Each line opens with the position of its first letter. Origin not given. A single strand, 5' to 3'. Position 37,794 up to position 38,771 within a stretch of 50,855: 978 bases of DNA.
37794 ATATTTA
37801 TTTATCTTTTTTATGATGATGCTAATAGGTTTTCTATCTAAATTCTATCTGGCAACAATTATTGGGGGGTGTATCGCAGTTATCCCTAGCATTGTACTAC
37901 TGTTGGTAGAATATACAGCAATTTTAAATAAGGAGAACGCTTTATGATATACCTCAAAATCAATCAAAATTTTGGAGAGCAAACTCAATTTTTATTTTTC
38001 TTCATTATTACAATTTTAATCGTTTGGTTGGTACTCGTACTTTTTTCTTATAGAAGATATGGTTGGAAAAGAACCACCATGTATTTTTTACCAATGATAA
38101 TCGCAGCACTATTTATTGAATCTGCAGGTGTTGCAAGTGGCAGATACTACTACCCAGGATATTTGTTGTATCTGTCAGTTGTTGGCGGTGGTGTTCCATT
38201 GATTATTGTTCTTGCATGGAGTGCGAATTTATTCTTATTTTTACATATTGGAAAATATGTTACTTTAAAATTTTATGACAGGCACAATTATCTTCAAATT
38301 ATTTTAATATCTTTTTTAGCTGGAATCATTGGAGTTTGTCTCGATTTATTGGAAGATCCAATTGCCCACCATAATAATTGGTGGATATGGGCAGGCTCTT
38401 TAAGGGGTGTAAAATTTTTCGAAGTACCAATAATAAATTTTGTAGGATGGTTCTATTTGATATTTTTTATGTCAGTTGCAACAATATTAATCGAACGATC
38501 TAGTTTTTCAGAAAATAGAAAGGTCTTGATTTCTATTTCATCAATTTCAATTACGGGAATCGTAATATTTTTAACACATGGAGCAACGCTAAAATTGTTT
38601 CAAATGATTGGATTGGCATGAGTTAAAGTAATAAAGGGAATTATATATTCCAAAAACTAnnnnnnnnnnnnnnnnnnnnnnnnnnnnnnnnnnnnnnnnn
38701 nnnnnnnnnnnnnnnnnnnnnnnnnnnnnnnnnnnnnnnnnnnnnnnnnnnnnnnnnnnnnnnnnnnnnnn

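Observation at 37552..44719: Eight-gene isoprenoid-tailoring operon: three UbiA prenyltransferases, a GGR-type reductase, a CrtI/CrtD-type desaturase and a CruF-like membrane protein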

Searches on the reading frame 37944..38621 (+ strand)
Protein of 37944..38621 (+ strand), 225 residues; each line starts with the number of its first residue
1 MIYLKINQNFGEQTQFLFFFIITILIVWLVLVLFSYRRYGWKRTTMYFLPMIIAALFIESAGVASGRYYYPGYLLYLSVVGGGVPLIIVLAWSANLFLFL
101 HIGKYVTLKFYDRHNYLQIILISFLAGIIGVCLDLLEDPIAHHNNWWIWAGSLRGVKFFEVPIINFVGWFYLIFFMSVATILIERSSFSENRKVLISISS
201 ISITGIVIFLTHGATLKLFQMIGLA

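Call 3: search_protein_families(library=pfam, proteins=[window:37944-38621:+], max_evalue=0.01)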
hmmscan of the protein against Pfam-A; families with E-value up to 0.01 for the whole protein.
window:37944-38621:+ (225 aa): 1 family
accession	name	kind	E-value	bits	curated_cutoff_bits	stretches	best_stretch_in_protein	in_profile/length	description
PF04240.17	Caroten_synth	-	5.1e-19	69.5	25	1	21-210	3-186/209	Carotenoid biosynthesis protein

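Call 4: search_protein_families(library=ncbifam, proteins=[window:37944-38621:+], max_evalue=0.01)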
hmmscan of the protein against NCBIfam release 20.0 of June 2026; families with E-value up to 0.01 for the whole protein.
window:37944-38621:+ (225 aa): 2 families
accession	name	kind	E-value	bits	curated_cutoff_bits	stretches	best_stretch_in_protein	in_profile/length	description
NF045693.1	GCarotHydoxCruF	equivalog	3.4e-07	29.9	400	1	22-195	57-234/310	gamma-carotene 1'-hydroxylase CruF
TIGR02761.1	TraE_TIGR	equivalog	0.0025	17.7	109.05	1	13-69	16-70/181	type IV conjugative transfer system protein TraE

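Call 8: find_encoding_contigs(protein=window:37944-38621:+, flank=10000, max_places=6)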
Protein window:37944-38621:+ (225 aa): 6 contigs read that carry it; 6 places shown.
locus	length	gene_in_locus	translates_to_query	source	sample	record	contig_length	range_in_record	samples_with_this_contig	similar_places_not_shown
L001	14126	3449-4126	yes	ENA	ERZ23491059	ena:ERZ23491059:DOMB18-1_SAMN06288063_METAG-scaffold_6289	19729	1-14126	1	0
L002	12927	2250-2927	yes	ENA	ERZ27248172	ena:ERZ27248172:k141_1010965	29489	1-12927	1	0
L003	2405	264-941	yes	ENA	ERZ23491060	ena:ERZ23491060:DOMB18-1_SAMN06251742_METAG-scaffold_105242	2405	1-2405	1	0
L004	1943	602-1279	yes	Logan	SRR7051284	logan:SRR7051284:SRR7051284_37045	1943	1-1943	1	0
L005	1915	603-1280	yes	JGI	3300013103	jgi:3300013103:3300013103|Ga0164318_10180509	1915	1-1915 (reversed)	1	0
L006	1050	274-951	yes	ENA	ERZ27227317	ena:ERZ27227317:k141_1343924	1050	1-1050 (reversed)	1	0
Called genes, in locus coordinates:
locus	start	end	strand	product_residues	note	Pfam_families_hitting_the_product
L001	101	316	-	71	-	PF01423:LSM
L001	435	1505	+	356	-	-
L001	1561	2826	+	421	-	PF01966:HD, PF19276:HD_assoc_2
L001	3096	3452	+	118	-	-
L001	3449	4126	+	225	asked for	PF04240:Caroten_synth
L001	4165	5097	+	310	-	PF01040:UbiA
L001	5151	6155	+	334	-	PF01040:UbiA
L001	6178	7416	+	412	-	PF01266:DAO (faint), PF01494:FAD_binding_3, PF01946:Thi4 (weak), PF03486:HI0933_like (faint), PF04820:Trp_halogenase (faint), PF05834:Lycopene_cycl (faint), PF07992:Pyr_redox_2 (weak), PF13450:NAD_binding_8 (weak), +1 more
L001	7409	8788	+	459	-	PF00070:Pyr_redox (faint), PF00890:FAD_binding_2 (faint), PF01266:DAO (weak), PF01593:Amino_oxidase, PF01946:Thi4 (faint), PF07992:Pyr_redox_2 (faint), PF13450:NAD_binding_8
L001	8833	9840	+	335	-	PF01040:UbiA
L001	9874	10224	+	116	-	-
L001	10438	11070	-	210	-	-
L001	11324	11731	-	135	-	PF13638:PIN_4 (faint), PF18477:PIN_9, PF08745:PIN_5 (faint)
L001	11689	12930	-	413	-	PF00009:GTP_EFTU, PF03193:RsgA_GTPase (faint), PF10662:PduV-EutP (faint), PF03144:GTP_EFTU_D2 (weak), PF09173:eIF2_C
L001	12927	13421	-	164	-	PF01092:Ribosomal_S6e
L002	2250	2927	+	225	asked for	PF04240:Caroten_synth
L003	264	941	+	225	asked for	PF04240:Caroten_synth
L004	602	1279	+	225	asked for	PF04240:Caroten_synth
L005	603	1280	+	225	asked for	PF04240:Caroten_synth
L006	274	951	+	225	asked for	PF04240:Caroten_synth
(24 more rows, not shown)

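Call 9: find_homologous_proteins(query=window:37944-38621:+, max_evalue=0.00001)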
Query window:37944-38621:+ (225 aa): 180 proteins with E <= 0.00001 among 1448 candidates; the best 120 are listed.
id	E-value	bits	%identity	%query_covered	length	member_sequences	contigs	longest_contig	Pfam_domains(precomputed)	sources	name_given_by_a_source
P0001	4.3e-140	483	100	100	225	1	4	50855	PF04240.18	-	-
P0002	1.9e-119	416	81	100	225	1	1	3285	PF04240.18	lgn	-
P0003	4.0e-117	408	83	100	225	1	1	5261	PF04240.18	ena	-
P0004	3.4e-104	366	72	100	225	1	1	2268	PF04240.18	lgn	-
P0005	5.4e-103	362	69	100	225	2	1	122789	PF04240.18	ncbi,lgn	-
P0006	7.0e-103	361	72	100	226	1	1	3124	PF04240.18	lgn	-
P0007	5.5e-101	355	71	100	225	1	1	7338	PF04240.18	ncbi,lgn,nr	ncbi:MAG: carotenoid biosynthesis protein [Candidatus Thermoplasmatota archaeon]|nr:carotenoid biosy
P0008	6.8e-101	355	70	100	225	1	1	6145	PF04240.18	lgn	-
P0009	7.1e-101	355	72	100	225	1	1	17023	PF04240.18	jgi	jgi:uncharacterized membrane protein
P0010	7.5e-101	355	68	100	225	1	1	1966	PF04240.18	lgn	-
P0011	8.0e-101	355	71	100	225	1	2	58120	PF04240.18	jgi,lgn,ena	-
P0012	1.0e-100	354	71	100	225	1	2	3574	PF04240.18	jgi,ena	-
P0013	1.6e-100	354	70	100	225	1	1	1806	PF04240.18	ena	-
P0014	1.6e-100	354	69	100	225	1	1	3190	PF04240.18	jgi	-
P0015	2.5e-100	353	69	100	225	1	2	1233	PF04240.18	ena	-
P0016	3.5e-100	352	70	100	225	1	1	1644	PF04240.18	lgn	-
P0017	3.7e-100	352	70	100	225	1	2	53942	PF04240.18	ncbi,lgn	-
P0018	7.1e-100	351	70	100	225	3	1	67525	PF04240.18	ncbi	-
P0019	7.7e-100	351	68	100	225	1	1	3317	PF04240.18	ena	-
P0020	8.5e-100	351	71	100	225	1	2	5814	PF04240.18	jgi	-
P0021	8.6e-100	351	70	100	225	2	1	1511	PF04240.18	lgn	-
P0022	1.2e-99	351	69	100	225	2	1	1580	PF04240.18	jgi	jgi:bisanhydrobacterioruberin hydratase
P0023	1.2e-99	351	69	100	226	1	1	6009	PF04240.18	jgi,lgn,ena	-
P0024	1.5e-99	350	69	100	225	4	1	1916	PF04240.18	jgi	jgi:putative membrane protein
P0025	2.2e-99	350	70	100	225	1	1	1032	PF04240.18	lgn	-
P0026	2.4e-99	350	68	100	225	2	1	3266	PF04240.18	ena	-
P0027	2.7e-99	350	70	100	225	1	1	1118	PF04240.18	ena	-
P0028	4.9e-99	349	68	100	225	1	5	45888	PF04240.18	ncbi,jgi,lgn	-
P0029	5.8e-99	349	71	100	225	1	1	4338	PF04240.18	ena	-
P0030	5.9e-99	348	70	100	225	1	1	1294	PF04240.18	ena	-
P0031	8.2e-99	348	68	100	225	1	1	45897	PF04240.18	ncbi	-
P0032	9.4e-99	348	70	100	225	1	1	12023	PF04240.18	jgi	-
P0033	2.0e-98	347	68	100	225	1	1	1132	PF04240.18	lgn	-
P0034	2.2e-98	347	69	100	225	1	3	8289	PF04240.18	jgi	-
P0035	5.3e-98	345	68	100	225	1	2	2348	PF04240.18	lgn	-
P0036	8.4e-98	345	67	100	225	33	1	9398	PF04240.18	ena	-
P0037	1.0e-97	344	68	100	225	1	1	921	PF04240.18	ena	-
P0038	1.0e-97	344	69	100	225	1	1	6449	PF04240.18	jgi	-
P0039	1.1e-97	344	69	100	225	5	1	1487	PF04240.18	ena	-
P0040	1.6e-97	344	73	95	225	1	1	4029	PF04240.18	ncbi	-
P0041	1.8e-97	344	67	100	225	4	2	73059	PF04240.18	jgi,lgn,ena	-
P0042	2.2e-97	343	70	100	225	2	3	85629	PF04240.18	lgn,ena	-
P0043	4.1e-97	342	66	100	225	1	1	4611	PF04240.18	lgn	-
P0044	4.6e-97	342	70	100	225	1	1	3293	PF04240.18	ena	-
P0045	5.5e-97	342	67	100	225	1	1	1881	PF04240.18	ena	-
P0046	5.8e-97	342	68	100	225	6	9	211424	PF04240.18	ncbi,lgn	-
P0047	6.8e-97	342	66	100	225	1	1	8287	PF04240.18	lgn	-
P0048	7.0e-97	342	68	100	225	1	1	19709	PF04240.18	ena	-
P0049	1.0e-96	341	68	100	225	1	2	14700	PF04240.18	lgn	-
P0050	3.6e-96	339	67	100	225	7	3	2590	PF04240.18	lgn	-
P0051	3.6e-96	339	68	100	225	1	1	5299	PF04240.18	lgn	-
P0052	3.8e-96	339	68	100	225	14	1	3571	PF04240.18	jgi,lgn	-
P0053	5.6e-96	339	68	100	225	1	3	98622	PF04240.18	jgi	jgi:uncharacterized membrane protein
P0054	5.7e-96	339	68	100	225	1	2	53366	PF04240.18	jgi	-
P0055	5.8e-96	339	65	100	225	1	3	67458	PF04240.18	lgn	-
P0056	7.5e-96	338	68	100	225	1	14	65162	PF04240.18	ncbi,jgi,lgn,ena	jgi:putative membrane protein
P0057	7.8e-96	338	68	100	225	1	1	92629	PF04240.18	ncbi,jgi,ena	jgi:putative membrane protein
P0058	8.2e-96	338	68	100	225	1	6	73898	PF04240.18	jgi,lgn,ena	jgi:putative membrane protein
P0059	8.2e-96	338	68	100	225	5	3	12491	PF04240.18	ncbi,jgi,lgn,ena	-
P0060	8.3e-96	338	68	99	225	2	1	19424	PF04240.18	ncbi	-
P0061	9.7e-96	338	68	100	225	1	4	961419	PF04240.18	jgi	jgi:uncharacterized membrane protein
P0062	1.1e-95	338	68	100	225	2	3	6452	PF04240.18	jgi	jgi:uncharacterized membrane protein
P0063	1.3e-95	338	68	100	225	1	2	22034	PF04240.18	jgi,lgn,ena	-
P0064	1.7e-95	337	66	100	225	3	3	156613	PF04240.18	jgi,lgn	-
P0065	1.9e-95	337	68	99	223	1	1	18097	PF04240.18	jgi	jgi:uncharacterized membrane protein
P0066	2.0e-95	337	68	100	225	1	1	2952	PF04240.18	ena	-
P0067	2.0e-95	337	68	100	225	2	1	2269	PF04240.18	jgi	jgi:uncharacterized membrane protein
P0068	2.0e-95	337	68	100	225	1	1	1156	PF04240.18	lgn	-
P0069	2.1e-95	337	66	100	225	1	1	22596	PF04240.18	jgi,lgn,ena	-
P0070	2.1e-95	337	67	99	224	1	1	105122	PF04240.18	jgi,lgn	-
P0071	2.1e-95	337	67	100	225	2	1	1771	PF04240.18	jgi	jgi:uncharacterized membrane protein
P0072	2.5e-95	337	68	99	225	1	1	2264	PF04240.18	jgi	jgi:uncharacterized membrane protein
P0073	2.5e-95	337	67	100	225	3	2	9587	PF04240.18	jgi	jgi:uncharacterized membrane protein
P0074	2.9e-95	336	66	100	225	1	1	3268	PF04240.18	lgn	-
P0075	3.0e-95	336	68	100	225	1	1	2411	PF04240.18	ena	-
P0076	3.0e-95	336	68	100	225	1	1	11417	PF04240.18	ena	-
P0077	3.1e-95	336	67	100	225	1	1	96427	PF04240.18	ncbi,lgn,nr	ncbi:MAG: carotenoid biosynthesis protein [Candidatus Thermoplasmatota archaeon]|nr:carotenoid biosy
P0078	3.2e-95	336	68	100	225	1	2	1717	PF04240.18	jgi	-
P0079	3.5e-95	336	69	98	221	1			PF04240.18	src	-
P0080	4.3e-95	336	67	100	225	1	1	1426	PF04240.18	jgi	jgi:uncharacterized membrane protein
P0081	4.4e-95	336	68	100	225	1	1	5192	PF04240.18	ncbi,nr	ncbi:MAG: carotenoid biosynthesis protein [Euryarchaeota archaeon]|nr:carotenoid biosynthesis protei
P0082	4.8e-95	336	68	100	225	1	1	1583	PF04240.18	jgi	-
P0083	6.2e-95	335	67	100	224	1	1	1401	PF04240.18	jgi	jgi:uncharacterized membrane protein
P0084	7.5e-95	335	67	100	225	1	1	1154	PF04240.18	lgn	-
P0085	8.9e-95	335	67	100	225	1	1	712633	PF04240.18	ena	-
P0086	9.0e-95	335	66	100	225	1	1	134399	PF04240.18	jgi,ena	-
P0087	9.0e-95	335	68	100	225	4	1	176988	PF04240.18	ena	-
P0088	1.1e-94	335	68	100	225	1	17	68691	PF04240.18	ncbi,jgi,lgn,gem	jgi:uncharacterized membrane protein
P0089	1.4e-94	334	67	100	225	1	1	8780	PF04240.18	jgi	jgi:uncharacterized membrane protein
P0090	1.5e-94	334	68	100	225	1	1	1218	PF04240.18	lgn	-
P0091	1.6e-94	334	68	100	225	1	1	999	PF04240.18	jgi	jgi:putative membrane protein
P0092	1.6e-94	334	68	100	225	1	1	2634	PF04240.18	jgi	jgi:uncharacterized membrane protein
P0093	1.9e-94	334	68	100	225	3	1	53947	PF04240.18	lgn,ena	-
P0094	1.9e-94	334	68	100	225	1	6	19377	PF04240.18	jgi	jgi:putative membrane protein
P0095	2.1e-94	334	67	100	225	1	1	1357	PF04240.18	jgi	-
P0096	2.2e-94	334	68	100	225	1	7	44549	PF04240.18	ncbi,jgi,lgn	jgi:putative membrane protein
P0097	2.6e-94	333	67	100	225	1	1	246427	PF04240.18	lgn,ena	-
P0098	2.6e-94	333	67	99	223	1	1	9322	PF04240.18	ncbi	-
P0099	2.8e-94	333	68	100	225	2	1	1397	PF04240.18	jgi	jgi:uncharacterized membrane protein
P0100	3.1e-94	333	67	100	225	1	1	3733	PF04240.18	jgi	jgi:uncharacterized membrane protein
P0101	3.9e-94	333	66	100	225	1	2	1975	PF04240.18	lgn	-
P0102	4.1e-94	333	66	100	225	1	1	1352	PF04240.18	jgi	jgi:uncharacterized membrane protein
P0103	5.5e-94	332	67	100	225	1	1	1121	PF04240.18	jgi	jgi:putative membrane protein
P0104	6.7e-94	332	66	100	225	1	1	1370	PF04240.18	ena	-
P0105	7.0e-94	332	68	100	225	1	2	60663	PF04240.18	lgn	-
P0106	8.2e-94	332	68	100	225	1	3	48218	PF04240.18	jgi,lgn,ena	jgi:putative membrane protein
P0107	8.8e-94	332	65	99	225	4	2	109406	PF04240.18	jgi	jgi:uncharacterized membrane protein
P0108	1.0e-93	331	67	100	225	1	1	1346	PF04240.18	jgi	jgi:uncharacterized membrane protein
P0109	1.2e-93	331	67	100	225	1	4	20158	PF04240.18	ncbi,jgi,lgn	jgi:uncharacterized membrane protein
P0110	1.3e-93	331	67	100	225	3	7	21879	PF04240.18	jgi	jgi:uncharacterized membrane protein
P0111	1.5e-93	331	66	100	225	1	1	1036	PF04240.18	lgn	-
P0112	1.6e-93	331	67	100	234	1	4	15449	PF04240.18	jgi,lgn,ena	-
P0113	1.8e-93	331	66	100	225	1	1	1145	PF04240.18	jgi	-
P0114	1.9e-93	330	66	100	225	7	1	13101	PF04240.18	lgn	-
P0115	2.5e-93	330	66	100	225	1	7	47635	PF04240.18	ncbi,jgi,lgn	-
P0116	2.6e-93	330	66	100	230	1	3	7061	PF04240.18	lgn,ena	-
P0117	3.2e-93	330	67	100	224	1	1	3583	PF04240.18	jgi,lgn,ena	-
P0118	3.4e-93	330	65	100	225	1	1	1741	PF04240.18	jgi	jgi:uncharacterized membrane protein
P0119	4.8e-93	329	66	100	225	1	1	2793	PF04240.18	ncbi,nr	ncbi:MAG TPA: carotenoid biosynthesis protein [Candidatus Thermoplasmatota archaeon]|nr:carotenoid b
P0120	4.8e-93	329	65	100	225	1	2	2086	PF04240.18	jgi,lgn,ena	-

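Call 11: find_related_loci(query=A1, collection=genome_contigs, flank=10000)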
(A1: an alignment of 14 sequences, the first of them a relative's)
Query A1 (225 aa) in genome_contigs; peptide patterns used: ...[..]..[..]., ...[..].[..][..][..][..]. (x = any residue, [..] = any of these).
91 stretches matched a pattern; 26 encode a relative of the query (tblastn E <= 1e-3); 26 distinct loci.
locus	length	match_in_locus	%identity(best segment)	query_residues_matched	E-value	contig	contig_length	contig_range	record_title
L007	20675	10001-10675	69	1-225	2e-108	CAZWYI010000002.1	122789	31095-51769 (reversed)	MAG TPA_asm: uncultured Thermoplasmatales archaeon isolate binchicken_co17_260 genome assembly, contig: NODE_391_length_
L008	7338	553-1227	71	1-225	1e-107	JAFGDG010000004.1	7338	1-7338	MAG: Thermoplasmatota archaeon isolate Zod_Metabat.1159 k87_165872, whole genome shotgun sequence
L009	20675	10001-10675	70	1-225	1e-106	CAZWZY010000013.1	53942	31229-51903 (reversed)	MAG TPA_asm: uncultured Thermoplasmatales archaeon isolate SRP332253_co2_59 genome assembly, contig: NODE_498_length_539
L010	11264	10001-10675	68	1-225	3e-105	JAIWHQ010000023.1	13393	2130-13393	MAG: Thermoplasmatota archaeon isolate JL_UM_3 NODE_528_length_13393_cov_0.375773, whole genome shotgun sequence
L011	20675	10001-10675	68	1-225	6e-103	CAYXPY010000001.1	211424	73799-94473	MAG TPA_asm: uncultured Thermoplasmatales archaeon isolate binchicken_co190_433 genome assembly, contig: NODE_83_length_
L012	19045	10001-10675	68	1-225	4e-102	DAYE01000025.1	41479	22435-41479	MAG TPA_asm: Euryarchaeota archaeon UBA33 UBA33_contig_1610, whole genome shotgun sequence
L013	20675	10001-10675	67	1-225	1e-101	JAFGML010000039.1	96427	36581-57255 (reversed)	MAG: Thermoplasmatota archaeon isolate Zod_Metabat.472 k87_7226301, whole genome shotgun sequence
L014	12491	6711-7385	68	1-225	2e-101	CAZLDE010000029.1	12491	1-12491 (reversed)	MAG TPA_asm: uncultured Thermoplasmatales archaeon isolate SRP098346_co1_225 genome assembly, contig: NODE_6051_length_1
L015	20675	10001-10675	70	1-225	3e-101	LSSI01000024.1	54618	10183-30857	MAG: Thermoplasmatales archaeon SM1-50 WOR1_30_36_165, whole genome shotgun sequence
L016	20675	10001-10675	68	1-225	1e-100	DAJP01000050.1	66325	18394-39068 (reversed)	MAG TPA_asm: Euryarchaeota archaeon UBA346 UBA346_contig_465, whole genome shotgun sequence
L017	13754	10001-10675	68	1-225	3e-100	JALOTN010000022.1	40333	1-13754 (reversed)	MAG: Thermoplasmatota archaeon isolate Prado234 scaffold_1933, whole genome shotgun sequence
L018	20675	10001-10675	68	1-225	1e-100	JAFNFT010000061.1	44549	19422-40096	MAG: Methanobacteriota archaeon isolate bin_19 PROKKA_contig000061, whole genome shotgun sequence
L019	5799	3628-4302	67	1-225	8e-100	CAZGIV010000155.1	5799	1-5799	MAG TPA_asm: uncultured Thermoplasmatales archaeon isolate binchicken_co94_67 genome assembly, contig: NODE_20168_length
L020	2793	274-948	66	1-225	4e-102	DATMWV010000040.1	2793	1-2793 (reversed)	MAG TPA_asm: Thermoplasmatota archaeon isolate SMAG_U13103 k141_280147, whole genome shotgun sequence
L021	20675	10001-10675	65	1-225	1e-98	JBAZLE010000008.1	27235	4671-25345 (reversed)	MAG: Thermoplasmatota archaeon isolate SO_2017_LW4_160 scaffold_3383_c1_LW137-91_2017, whole genome shotgun sequence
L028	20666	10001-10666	52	1-220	8e-73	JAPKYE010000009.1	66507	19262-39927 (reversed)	MAG: Methanobacteriota archaeon isolate LacPavin_0920_SED4_MAG_39_12 LacPavin_0920_SED4_scaffold_561359, whole genome sh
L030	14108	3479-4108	47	1-214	2e-65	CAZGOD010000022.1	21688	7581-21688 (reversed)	MAG TPA_asm: uncultured Thermoplasmatales archaeon isolate SRP214966_co4_455 genome assembly, contig: NODE_1896_length_2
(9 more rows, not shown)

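Call 25: search_dna_similar(query=window:37944-38621:+, collection=plasmids, mode=protein, max_evalue=0.001, max_rows=20)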
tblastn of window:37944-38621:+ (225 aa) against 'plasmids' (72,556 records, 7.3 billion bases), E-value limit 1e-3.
No match.

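Call 42: search_protein_representatives(alignment_id=A1)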
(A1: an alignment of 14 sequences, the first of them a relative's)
Query: 14 sequences, 225 profile positions. Proteins with E-value up to 0.001 (for the whole library): 464; up to 1e-10: 35; up to 1e-30: 7. The best 150 are listed.
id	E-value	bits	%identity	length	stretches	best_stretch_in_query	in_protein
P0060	1.7e-117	407.4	-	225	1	2-225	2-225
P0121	1.5e-47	178.7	-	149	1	77-224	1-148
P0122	3.3e-47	177.5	-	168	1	52-215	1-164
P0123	2.7e-40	154.9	-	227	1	13-211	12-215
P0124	2.7e-34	135.3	-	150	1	1-149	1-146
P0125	3.1e-33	131.8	-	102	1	120-220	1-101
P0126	3.4e-33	131.7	-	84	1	1-81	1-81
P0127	2.8e-30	122.2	-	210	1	12-223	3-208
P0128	1.4e-21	93.7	-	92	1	125-200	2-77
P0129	5.7e-17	78.6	-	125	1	1-54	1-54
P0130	2.0e-16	76.8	-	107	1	13-104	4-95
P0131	1.5e-15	74.0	-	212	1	19-199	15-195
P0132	7.9e-15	71.6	-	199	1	29-208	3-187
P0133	1.4e-14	70.8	-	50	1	176-225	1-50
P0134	1.8e-14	70.4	-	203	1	19-189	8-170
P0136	3.1e-14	69.7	-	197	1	24-211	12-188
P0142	3.5e-12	62.9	-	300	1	22-210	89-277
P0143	7.0e-12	62.0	-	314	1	17-181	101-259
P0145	1.5e-11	60.9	-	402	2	13-209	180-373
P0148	6.8e-11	58.8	-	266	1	26-193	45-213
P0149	7.2e-11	58.7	-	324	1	23-200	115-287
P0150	7.9e-11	58.5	-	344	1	27-215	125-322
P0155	1.1e-10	58.0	-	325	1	18-213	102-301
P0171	9.2e-10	55.0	-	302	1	30-183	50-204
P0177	1.5e-09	54.4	-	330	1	23-208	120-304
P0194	7.4e-09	52.1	-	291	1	23-176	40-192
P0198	1.1e-08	51.6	-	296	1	24-176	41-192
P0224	6.5e-08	49.0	-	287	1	24-189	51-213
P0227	7.7e-08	48.8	-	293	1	9-187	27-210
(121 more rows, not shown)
